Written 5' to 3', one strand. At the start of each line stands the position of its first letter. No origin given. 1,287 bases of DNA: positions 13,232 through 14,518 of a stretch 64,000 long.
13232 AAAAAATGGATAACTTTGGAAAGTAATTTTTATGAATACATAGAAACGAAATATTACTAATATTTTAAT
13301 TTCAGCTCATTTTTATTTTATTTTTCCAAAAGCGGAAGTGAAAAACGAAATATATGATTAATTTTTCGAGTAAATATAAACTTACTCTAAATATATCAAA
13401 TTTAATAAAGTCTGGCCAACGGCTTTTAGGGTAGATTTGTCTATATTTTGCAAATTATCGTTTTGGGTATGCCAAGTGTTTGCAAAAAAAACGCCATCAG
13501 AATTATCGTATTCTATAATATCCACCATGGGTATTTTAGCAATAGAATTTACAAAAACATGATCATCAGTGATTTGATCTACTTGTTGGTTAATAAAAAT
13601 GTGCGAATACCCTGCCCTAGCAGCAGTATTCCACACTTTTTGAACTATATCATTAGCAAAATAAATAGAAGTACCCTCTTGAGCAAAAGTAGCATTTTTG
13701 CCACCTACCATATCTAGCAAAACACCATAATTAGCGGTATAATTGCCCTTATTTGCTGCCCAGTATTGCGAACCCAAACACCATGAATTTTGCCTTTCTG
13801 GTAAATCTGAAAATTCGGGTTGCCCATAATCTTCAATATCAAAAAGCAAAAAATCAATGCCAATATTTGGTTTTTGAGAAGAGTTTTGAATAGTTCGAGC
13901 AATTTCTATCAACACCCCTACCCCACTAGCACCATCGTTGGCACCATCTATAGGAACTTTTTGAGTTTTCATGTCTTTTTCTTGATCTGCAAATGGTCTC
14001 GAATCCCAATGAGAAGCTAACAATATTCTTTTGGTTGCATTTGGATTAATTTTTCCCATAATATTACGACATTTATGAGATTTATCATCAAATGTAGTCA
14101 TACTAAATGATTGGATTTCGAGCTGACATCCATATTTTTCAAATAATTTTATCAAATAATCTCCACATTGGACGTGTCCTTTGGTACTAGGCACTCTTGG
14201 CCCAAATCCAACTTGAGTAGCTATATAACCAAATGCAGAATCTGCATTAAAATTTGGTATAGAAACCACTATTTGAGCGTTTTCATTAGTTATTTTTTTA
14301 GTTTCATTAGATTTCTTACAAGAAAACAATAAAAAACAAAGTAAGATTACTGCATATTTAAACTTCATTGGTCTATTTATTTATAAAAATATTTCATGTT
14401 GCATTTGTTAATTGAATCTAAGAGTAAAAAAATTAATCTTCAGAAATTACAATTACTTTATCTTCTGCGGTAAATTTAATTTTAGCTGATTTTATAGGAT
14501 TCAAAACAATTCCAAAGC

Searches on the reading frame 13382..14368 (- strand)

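Call 48: search_protein_families(library=pfam, proteins=[window:13382-14368:-], max_evalue=0.001)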
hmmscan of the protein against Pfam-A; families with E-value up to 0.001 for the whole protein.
window:13382-14368:- (328 aa): 1 family
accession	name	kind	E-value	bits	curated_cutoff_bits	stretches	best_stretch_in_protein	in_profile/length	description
PF04389.22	Peptidase_M28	-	3.1e-36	125.3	21.3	1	102-324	1-192/193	Peptidase family M28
